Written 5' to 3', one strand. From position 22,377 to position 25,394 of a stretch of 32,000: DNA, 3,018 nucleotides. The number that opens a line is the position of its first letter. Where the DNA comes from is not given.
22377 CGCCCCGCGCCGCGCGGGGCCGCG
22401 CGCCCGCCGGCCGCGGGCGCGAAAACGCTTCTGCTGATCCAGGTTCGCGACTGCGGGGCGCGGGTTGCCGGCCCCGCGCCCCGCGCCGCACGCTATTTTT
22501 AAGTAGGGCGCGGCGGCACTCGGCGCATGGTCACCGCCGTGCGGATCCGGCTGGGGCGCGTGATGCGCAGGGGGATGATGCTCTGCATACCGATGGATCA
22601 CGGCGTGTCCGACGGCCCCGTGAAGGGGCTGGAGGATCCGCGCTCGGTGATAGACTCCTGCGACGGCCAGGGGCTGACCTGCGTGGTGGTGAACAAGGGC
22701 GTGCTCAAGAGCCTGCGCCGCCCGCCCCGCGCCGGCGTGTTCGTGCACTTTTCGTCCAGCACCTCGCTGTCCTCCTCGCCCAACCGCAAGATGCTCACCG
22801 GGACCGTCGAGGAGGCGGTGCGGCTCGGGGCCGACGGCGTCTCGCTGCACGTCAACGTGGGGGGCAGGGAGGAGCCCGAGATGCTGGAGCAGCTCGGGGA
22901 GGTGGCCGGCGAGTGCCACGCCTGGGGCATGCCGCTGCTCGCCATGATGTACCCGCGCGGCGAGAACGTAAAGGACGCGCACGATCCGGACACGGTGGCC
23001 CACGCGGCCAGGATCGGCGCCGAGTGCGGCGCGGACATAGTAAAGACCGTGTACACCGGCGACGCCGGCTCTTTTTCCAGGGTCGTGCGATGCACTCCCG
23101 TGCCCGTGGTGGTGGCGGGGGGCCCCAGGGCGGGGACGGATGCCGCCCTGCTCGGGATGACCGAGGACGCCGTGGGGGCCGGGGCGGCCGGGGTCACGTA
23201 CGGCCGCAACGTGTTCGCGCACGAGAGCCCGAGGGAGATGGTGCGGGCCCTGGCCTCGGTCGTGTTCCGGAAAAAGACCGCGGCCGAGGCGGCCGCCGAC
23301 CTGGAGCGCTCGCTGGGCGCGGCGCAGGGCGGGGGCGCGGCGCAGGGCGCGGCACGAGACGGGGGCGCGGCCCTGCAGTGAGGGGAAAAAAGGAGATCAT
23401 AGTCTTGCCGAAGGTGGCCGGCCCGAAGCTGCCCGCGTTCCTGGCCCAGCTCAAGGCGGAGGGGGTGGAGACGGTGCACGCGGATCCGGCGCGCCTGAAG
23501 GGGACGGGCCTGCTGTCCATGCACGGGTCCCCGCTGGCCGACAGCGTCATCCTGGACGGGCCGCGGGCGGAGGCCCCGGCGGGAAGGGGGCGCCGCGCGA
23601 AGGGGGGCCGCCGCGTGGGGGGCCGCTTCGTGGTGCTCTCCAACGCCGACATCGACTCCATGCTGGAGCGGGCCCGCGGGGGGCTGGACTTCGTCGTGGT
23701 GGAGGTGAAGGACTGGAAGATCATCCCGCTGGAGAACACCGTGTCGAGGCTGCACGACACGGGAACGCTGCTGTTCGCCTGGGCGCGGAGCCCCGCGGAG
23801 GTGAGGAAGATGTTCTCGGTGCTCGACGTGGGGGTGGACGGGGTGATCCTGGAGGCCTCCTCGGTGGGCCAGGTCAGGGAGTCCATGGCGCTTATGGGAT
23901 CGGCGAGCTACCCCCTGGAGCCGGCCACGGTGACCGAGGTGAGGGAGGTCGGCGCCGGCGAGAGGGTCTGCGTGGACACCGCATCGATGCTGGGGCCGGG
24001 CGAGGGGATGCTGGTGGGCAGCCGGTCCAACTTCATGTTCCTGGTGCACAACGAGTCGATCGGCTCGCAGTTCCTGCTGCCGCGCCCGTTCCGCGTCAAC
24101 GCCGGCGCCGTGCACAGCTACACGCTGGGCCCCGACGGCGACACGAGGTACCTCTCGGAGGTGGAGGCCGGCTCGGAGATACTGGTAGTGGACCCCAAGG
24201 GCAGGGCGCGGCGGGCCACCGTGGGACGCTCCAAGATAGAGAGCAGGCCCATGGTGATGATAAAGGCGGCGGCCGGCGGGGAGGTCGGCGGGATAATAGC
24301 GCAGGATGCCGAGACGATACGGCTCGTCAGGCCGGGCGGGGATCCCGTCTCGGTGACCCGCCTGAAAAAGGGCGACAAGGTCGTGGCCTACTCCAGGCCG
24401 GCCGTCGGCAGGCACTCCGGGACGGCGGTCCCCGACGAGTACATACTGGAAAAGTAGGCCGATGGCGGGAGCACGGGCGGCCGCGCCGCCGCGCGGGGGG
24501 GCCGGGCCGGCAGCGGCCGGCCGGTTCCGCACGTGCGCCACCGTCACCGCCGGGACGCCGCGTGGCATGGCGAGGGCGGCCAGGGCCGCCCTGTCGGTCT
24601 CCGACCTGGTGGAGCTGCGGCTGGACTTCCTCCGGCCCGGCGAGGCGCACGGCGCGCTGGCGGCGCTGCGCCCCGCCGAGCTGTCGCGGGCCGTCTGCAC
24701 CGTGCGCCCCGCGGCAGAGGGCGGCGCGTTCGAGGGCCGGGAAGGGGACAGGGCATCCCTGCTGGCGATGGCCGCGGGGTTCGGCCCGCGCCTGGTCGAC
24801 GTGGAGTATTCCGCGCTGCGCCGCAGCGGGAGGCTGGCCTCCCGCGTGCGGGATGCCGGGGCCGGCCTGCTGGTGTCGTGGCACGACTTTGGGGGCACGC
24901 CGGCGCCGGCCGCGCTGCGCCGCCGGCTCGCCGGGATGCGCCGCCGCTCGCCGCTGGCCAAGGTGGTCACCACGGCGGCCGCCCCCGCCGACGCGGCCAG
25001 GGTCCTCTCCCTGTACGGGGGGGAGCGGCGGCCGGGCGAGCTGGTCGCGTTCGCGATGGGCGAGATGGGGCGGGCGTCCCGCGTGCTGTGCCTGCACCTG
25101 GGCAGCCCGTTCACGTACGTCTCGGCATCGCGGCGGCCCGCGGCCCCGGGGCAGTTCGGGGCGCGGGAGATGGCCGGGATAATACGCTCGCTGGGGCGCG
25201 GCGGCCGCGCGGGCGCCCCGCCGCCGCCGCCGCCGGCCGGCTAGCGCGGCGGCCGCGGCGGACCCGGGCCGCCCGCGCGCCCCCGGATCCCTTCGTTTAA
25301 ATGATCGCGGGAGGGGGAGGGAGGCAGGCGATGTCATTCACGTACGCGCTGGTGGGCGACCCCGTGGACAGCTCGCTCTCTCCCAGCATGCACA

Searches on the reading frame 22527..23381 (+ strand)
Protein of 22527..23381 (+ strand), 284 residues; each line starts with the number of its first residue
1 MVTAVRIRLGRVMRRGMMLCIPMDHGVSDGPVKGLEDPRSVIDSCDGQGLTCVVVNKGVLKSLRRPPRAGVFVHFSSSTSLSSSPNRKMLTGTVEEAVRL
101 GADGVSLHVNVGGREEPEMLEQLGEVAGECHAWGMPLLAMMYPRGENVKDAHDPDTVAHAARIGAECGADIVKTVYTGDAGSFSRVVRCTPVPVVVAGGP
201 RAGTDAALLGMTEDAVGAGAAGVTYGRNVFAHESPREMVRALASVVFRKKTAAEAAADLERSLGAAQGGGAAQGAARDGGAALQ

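Call 11: search_protein_families(library=pfam, proteins=[window:22527-23381:+], max_evalue=0.01)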
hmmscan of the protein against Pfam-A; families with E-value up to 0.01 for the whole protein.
window:22527-23381:+ (284 aa): 1 family
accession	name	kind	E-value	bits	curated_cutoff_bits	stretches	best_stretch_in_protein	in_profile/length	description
PF01791.15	DeoC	-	5e-56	190.3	23.8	1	20-232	3-229/229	DeoC/LacD family aldolase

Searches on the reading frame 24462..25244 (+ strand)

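Call 12: search_protein_families(library=pfam, proteins=[window:24462-25244:+], max_evalue=0.01)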
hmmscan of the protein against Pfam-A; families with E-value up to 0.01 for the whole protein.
window:24462-25244:+ (260 aa): 1 family
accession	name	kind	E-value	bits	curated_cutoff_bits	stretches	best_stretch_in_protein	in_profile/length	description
PF01487.21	DHquinase_I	-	1.9e-39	136.6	22.2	1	25-239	1-228/230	Type I 3-dehydroquinase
